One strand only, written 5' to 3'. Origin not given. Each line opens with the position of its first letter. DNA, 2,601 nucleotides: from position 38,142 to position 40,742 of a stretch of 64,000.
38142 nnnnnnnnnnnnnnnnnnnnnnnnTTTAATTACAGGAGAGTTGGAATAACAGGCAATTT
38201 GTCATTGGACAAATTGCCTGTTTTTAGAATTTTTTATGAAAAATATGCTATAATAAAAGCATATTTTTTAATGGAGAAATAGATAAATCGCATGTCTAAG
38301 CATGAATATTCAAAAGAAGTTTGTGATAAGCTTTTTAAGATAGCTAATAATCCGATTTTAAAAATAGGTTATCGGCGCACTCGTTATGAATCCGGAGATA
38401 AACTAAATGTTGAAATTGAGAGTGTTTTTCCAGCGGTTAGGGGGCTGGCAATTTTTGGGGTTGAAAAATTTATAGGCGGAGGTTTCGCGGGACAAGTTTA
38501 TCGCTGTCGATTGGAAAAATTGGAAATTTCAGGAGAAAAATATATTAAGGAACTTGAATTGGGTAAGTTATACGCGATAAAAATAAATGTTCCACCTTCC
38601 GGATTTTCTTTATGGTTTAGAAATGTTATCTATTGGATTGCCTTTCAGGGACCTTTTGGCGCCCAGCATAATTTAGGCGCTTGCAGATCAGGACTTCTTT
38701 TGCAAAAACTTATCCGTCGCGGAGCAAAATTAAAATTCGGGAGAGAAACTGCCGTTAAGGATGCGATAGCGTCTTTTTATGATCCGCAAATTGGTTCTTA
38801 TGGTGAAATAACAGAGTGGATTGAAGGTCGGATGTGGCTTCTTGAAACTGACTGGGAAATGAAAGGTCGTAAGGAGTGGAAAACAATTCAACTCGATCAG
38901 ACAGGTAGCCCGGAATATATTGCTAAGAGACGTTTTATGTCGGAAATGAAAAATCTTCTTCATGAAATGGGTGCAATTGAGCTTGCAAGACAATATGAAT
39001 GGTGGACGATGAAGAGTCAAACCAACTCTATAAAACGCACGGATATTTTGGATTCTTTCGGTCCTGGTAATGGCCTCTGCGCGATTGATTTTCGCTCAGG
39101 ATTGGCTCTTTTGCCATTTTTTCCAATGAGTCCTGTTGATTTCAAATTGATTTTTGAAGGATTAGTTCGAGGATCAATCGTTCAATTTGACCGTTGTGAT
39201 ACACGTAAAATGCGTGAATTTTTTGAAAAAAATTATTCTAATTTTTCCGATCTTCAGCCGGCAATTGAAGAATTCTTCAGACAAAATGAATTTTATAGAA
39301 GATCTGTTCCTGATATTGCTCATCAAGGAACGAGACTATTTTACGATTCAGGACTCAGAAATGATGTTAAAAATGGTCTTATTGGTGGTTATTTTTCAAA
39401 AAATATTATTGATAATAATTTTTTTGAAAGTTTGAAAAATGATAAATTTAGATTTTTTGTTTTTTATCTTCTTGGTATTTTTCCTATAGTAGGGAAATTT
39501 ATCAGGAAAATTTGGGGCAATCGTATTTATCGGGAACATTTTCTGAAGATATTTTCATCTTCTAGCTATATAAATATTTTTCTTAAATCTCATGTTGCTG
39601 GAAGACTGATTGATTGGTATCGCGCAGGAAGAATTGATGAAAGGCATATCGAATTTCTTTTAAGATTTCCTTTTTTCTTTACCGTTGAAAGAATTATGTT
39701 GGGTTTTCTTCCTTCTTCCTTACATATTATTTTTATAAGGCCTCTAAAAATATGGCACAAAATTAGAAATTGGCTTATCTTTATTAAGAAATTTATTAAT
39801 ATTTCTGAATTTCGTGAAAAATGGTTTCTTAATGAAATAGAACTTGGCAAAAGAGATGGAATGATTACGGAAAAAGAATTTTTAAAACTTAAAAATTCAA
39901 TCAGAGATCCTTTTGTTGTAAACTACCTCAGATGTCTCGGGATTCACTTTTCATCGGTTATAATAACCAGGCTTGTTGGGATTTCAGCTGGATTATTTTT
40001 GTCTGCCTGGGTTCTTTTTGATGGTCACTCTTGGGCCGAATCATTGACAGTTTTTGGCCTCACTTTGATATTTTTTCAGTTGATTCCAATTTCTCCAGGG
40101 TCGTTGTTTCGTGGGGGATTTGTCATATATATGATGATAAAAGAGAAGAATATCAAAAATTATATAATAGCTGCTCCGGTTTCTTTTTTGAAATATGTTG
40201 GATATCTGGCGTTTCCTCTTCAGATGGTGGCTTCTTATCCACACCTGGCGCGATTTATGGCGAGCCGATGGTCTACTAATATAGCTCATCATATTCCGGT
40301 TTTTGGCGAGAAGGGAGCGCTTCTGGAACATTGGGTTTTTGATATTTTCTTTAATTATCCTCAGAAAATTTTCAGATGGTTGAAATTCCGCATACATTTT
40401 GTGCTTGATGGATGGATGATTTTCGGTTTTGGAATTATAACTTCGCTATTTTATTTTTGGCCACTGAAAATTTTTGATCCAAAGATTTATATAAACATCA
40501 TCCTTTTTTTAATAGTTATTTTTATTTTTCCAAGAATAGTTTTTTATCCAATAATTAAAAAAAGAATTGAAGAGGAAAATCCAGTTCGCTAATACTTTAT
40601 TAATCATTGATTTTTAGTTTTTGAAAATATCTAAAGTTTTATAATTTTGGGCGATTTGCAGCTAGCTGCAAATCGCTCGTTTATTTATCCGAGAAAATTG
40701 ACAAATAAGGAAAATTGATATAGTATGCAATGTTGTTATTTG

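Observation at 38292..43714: Kinase-like/membrane fusion protein heading a four-gene uncharacterised cluster inserted between rpmG and rpsP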

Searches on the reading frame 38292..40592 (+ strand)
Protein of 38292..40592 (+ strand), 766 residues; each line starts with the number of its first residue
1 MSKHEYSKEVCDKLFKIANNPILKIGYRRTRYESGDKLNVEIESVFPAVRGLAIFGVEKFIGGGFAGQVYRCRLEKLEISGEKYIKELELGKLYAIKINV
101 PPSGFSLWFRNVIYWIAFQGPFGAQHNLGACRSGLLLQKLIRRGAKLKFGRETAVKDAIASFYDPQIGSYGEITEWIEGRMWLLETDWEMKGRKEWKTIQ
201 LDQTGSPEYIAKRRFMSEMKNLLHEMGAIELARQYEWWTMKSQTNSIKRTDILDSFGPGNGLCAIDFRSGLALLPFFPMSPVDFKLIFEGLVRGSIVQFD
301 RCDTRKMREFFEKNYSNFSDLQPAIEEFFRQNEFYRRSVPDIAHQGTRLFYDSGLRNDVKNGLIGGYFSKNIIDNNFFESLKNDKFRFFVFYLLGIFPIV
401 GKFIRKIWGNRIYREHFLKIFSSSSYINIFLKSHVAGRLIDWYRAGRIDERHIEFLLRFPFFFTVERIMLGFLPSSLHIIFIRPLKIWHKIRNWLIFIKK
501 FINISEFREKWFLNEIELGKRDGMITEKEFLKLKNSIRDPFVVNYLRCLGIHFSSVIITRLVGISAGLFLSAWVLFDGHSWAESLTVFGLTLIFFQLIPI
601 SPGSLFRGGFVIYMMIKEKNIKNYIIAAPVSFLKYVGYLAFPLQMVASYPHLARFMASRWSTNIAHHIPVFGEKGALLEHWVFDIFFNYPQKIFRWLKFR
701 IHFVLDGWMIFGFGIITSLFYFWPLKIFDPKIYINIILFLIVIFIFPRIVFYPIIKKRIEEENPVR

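Call 3: search_protein_families(library=pfam, proteins=[window:38292-40592:+], max_evalue=1)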
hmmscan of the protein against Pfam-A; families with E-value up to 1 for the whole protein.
window:38292-40592:+ (766 aa): 0 families

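Call 4: search_protein_families(library=ncbifam, proteins=[window:38292-40592:+], max_evalue=1)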
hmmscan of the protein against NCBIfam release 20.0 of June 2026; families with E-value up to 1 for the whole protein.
window:38292-40592:+ (766 aa): 0 families

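Call 5: search_solved_structures(query=window:38292-40592:+, max_evalue=10, show_alignments=2)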
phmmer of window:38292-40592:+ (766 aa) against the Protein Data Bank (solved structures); distinct sequences matched with E-value up to 10: 1.
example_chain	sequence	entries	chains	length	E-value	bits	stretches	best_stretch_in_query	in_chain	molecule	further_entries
7ung_h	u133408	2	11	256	1.8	9.7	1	183-231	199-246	Enkurin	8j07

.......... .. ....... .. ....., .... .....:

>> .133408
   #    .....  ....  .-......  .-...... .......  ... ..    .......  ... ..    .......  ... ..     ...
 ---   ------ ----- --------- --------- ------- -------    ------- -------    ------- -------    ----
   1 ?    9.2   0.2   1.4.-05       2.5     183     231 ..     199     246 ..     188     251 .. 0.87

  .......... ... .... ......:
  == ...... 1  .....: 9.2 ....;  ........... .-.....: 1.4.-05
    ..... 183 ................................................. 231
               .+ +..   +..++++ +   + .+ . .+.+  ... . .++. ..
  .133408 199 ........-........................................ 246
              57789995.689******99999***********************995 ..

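Call 6: find_homologous_proteins(query=window:38292-40592:+)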
Query window:38292-40592:+ (766 aa): 2050 proteins with E <= 0.001 among 8000 candidates; the best 120 are listed.
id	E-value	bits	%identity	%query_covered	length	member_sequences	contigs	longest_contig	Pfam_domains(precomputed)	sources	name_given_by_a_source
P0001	0.0e+0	1766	100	100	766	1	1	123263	-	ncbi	-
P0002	0.0e+0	1086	59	99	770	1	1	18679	-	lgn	-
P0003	0.0e+0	1081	59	99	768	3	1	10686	-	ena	-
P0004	0.0e+0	1067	59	99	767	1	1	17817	-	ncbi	-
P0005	0.0e+0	1061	57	99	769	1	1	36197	-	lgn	-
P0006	0.0e+0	1054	58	99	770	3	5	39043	-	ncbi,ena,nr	ncbi:MAG: hypothetical protein ISR84_02770 [Kiritimatiellales bacterium]|nr:hypothetical protein [Ki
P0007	0.0e+0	1054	59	99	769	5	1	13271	-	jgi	-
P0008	0.0e+0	1053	58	99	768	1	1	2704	-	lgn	-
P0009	0.0e+0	1038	55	99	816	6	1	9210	-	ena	-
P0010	0.0e+0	1036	57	99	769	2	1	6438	-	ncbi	-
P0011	0.0e+0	1036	58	99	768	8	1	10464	-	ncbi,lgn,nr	ncbi:MAG: hypothetical protein PWQ89_1724 [Verrucomicrobiota bacterium]|nr:hypothetical protein [Ver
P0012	0.0e+0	1034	58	99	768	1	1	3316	-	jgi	jgi:hypothetical protein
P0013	0.0e+0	1033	57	99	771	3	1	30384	-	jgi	jgi:hypothetical protein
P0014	0.0e+0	1029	57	99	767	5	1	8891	-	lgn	-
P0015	0.0e+0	1027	57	99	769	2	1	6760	-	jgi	-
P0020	0.0e+0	1012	56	99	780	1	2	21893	-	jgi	-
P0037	9.0e-257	872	47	99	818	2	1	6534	-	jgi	jgi:hypothetical protein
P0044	1.5e-252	858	49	100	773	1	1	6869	-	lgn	-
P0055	1.4e-248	845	50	99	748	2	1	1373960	-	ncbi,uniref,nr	ncbi:hypothetical protein PDESU_03775 [Pontiella desulfatans]|uniref:Uncharacterized protein n=1 Tax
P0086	1.9e-245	835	49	99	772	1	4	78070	-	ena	-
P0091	9.2e-245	833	49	99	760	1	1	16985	-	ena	-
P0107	3.8e-242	824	50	99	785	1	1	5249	-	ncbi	-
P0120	1.0e-236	806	45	99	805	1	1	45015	-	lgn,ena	-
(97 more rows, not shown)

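Call 8: find_encoding_contigs(protein=P0055, flank=10000, max_places=2)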
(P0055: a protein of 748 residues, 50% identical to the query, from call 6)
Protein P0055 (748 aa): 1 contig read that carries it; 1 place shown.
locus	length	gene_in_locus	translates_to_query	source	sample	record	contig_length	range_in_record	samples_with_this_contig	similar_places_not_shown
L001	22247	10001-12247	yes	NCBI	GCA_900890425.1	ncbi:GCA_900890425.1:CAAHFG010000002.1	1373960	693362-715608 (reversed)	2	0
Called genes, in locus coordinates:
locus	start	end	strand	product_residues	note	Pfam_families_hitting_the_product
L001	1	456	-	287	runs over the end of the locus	PF00106:adh_short, PF08659:KR, PF01370:Epimerase (faint), PF13460:NAD_binding_10 (weak), PF13561:adh_short_C2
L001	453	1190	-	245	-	PF04748:Polysacc_deac_2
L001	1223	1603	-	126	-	-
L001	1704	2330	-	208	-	PF00677:Lum_binding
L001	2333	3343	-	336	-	PF00383:dCMP_cyt_deam_1, PF01872:RibD_C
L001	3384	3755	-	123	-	PF13366:PDDEXK_3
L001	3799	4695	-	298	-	PF02881:SRP54_N (weak), PF00448:SRP54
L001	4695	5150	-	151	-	PF01029:NusB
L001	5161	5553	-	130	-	PF01850:PIN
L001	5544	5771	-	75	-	-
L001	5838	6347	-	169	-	PF00885:DMRL_synthase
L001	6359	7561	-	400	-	PF00926:DHBP_synthase, PF00925:GTP_cyclohydro2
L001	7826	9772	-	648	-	PF00353:HemolysinCabind (weak), PF13529:Peptidase_C39_2 (weak)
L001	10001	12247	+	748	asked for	-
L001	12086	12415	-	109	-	-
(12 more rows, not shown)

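Call 9: find_encoding_contigs(protein=P0001, flank=10000, max_places=2)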
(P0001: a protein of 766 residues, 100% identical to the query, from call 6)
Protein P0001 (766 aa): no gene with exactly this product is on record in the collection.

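Call 12: find_related_loci(query=A1, collection=genome_contigs, flank=10000)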
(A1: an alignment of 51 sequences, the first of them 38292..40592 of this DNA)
Query A1 (766 aa) in genome_contigs; peptide patterns used: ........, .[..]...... (x = any residue, [..] = any of these).
600 stretches matched a pattern (row limit reached: there are more); 551 encode a relative of the query (tblastn E <= 1e-3); the best 80 are kept; 80 distinct loci.
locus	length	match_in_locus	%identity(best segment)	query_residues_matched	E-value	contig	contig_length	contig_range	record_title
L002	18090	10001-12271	59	1-758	0e+0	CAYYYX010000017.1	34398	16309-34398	MAG TPA_asm: uncultured Verrucomicrobiota bacterium isolate binchicken_co47_190 genome assembly, contig: NODE_801_length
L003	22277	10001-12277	58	1-758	0e+0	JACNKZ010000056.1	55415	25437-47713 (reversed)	MAG: Kiritimatiellaeota bacterium isolate NIOZ-UU71 NIOZ-UU_NODE_535_length_55415_cov_23.8053, whole genome shotgun sequ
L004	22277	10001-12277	58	1-758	0e+0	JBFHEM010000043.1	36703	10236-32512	MAG: Tichowtungia sp. isolate Mix_sand07.2021.05.G.10 k141_2116714_length_36703_cov_25.1002, whole genome shotgun sequen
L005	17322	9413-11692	56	1-758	0e+0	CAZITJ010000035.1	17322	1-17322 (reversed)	MAG TPA_asm: uncultured Verrucomicrobiota bacterium isolate binchicken_co15_173 genome assembly, contig: NODE_1892_lengt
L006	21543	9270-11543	56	1-758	0e+0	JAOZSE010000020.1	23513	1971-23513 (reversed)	MAG: Pontiellaceae bacterium isolate GMC6.metabat2.114 GMC6_1467_length_23513_cov_14.104527, whole genome shotgun sequen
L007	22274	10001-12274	56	1-757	0e+0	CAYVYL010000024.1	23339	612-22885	MAG TPA_asm: uncultured Verrucomicrobiota bacterium isolate binchicken_co181_170 genome assembly, contig: NODE_3258_leng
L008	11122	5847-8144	51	1-765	0e+0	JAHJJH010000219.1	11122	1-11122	MAG: Verrucomicrobia bacterium isolate Modern_marine_rock_biofilm.mb.29 Modern_marine_rock.mb.29_k141_554989, whole geno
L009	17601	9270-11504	50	1-758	0e+0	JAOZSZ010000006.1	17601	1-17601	MAG: Pontiella sp. isolate GMC7.concoct.205 GMC7_1130_length_17601_cov_7.839622, whole genome shotgun sequence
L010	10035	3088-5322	50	1-758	0e+0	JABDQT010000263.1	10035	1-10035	MAG: Kiritimatiellales bacterium isolate Site_C10 k127_1372664, whole genome shotgun sequence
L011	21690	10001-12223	50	1-757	0e+0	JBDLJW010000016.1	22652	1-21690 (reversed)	MAG: Verrucomicrobiota bacterium isolate MAG112 MAG112_16, whole genome shotgun sequence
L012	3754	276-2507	49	1-757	0e+0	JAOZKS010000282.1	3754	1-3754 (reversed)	MAG: Pontiella sp. isolate GMC10.concoct.147 NODE_43231_length_3754_cov_7.797513, whole genome shotgun sequence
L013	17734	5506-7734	49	1-757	0e+0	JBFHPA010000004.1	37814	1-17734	MAG: Pontiella sp. isolate Mix_sand08.2021.06.G.3 k141_2821321_length_37814_cov_11.2615, whole genome shotgun sequence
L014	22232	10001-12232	50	1-758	0e+0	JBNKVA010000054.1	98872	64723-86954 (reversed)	MAG: Pontiella sp. isolate A1A2.bin.3.orig k141_138526, whole genome shotgun sequence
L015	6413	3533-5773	49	1-761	0e+0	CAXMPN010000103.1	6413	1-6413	MAG: Pontiella sp. isolate 07C-BC-St03_bin.4.strict genome assembly, contig: NODE_103_length_6413_cov_2.175505, whole ge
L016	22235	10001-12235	49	1-758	0e+0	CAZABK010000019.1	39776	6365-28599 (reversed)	MAG TPA_asm: uncultured Verrucomicrobiota bacterium isolate SRP167671_co2_231 genome assembly, contig: NODE_1267_length_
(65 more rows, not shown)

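Call 20: predict_structure(alignment_id=A1)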
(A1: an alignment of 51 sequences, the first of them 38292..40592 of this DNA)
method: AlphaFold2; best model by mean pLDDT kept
length: 766 residues; sequences in the alignment: 51
mean_pLDDT: 83.8   pTM: 0.80
mean pLDDT of the five models: 83.8, 83.0, 81.5, 79.4, 77.8
residues with pLDDT >= 90: 296; 70-90: 372; 50-70: 73; < 50: 25
segments of 3 or more residues with pLDDT < 50: 239-242, 269-280, 762-766
pLDDT, mean of each block of 10 residues (from residue 1): 74 94 90 93 93 95 81 94 86 93 81 79 82 92 95 94 90 91 84 88 91 91 89 66 72 82 76 45 60 55 89 95 95 88 80 92 91 93 94 88 93 95 94 94 89 93 90 83 83 88 87 88 84 83 79 82 91 94 92 80 82 84 68 65 78 88 68 70 89 84 85 87 72 77 74 63 42
secondary structure, 60 per line:
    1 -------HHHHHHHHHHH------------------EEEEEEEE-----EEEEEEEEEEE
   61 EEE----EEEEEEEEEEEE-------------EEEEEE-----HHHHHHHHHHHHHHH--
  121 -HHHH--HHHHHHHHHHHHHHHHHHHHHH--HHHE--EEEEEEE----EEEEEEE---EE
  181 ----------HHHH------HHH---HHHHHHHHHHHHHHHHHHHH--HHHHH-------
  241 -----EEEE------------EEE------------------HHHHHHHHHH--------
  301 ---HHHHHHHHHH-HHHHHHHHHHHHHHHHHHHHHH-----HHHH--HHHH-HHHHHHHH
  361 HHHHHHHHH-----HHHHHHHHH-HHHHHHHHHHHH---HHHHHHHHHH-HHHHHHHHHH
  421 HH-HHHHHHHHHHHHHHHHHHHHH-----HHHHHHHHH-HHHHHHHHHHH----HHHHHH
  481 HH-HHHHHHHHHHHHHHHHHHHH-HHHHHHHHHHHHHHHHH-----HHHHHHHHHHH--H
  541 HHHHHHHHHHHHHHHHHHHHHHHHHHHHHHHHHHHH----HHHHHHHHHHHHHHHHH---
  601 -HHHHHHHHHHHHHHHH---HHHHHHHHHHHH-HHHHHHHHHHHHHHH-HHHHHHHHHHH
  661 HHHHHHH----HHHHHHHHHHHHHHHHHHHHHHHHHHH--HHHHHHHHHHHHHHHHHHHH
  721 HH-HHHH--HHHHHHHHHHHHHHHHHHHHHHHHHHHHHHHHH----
elements in order (helices of 4 or more, strands of 3 or more residues): H8-18 E37-44 E50-63 E68-79 E93-98 H104-118 H122-125 H128-149 E158-164 E169-175 H191-194 H207-226 H229-233 E246-249 E262-264 H283-292 H304-313 H315-336 H342-345 H348-351 H353-369 H375-383 H385-396 H400-409 H411-422 H424-444 H450-458 H460-470 H475-482 H484-503 H505-521 H527-537 H540-576 H581-597 H602-617 H621-632 H634-648 H650-667 H672-698 H701-722 H724-727 H730-762

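Call 22: fold_search(model_id=the predicted structure, library=pdb)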
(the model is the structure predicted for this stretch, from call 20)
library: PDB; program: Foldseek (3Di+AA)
matches with E <= 10: 427; with E <= 0.001: 2
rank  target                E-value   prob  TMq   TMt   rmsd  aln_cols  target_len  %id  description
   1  6g4j_A                4.7e-04  1.00  0.15  0.36  19.0       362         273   14  Structure of the protein kinase YabT from Bacillus subtilis in complex with an alphaREP crystallization helper (released 2019-01-30)
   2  6jkk                  6.9e-04  0.99  0.16  0.31  16.1       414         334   13  Crystal structure of BubR1 kinase domain (released 2019-06-26)
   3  6pjj_B                1.2e-03  1.00  0.15  0.31   8.3       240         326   11  Human PRPF4B bound to benzothiophene inhibitor 224 (released 2019-08-28)
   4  6s1j                  1.2e-03  1.00  0.15  0.28   8.5       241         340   12  Crystal Structure of DYRK1A with small molecule inhibitor (released 2019-06-26)
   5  7o7j                  1.3e-03  1.00  0.14  0.28   7.9       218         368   13  Crystal structure of the human HIPK3 kinase domain bound to abemaciclib (released 2021-11-24)
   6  5a4l_B                1.5e-03  1.00  0.15  0.30   7.7       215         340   10  DYRK1A IN COMPLEX WITH FLUORO BENZOTHIAZOLE FRAGMENT (released 2016-06-29)
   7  6tn9                  1.7e-03  1.00  0.17  0.41   8.3       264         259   16  X-RAY STRUCTURE OF MPS1 IN COMPLEX WITH COMPOUND 16 (released 2020-05-13)
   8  6ytg                  1.8e-03  1.00  0.14  0.29   8.7       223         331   12  CLK1 bound with beta-carboline KH-CARB13 (Cpd 3) (released 2020-07-15)
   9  6qy9                  2.0e-03  1.00  0.14  0.30   7.3       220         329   11  Human CSNK2A2 bound to a Pyrrolo[2,3-d]pyrimidinyl inhibitor (released 2019-04-17)
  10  4d2s                  2.1e-03  1.00  0.15  0.40  17.8       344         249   14  Human TTK in complex with a Dyrk1B inhibitor (released 2015-04-22)
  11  5ap5                  2.1e-03  0.99  0.14  0.35  18.2       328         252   15  Naturally Occurring Mutations in the MPS1 Gene Predispose Cells to Kinase Inhibitor Drug Resistance. (released 2015-09-23)
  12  4c4g                  2.6e-03  1.00  0.14  0.37  12.6       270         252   15  Structure-based design of orally bioavailable pyrrolopyridine inhibitors of the mitotic kinase MPS1 (released 2013-12-04)
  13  3hmo                  2.6e-03  0.99  0.15  0.37  18.4       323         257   15  Crystal structure of human Mps1 catalytic domain in complex with the inhibitor staurosporine (released 2010-02-02)
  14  5m4u                  2.7e-03  1.00  0.14  0.29   7.2       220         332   11  ORTHORHOMBIC COMPLEX STRUCTURE OF HUMAN PROTEIN KINASE CK2 CATALYTIC SUBUNIT (ISOFORM CK2ALPHA') WITH THE INHIBITOR 4'-C (released 2017-01-18)
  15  8rpc                  2.7e-03  0.98  0.16  0.31  22.9       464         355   10  Crystal structure of PfCLK3 with TCMDC-135051 (released 2024-11-06)
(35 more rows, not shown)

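Call 33: search_protein_families(library=phrogs, proteins=[window:38292-40592:+], max_evalue=0.1)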
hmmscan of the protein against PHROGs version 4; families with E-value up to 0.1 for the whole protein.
window:38292-40592:+ (766 aa): 0 families

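Call 34: search_protein_families(library=padloc, proteins=[window:38292-40592:+], max_evalue=0.1)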
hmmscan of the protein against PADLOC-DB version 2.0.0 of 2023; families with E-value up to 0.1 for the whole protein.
window:38292-40592:+ (766 aa): 0 families
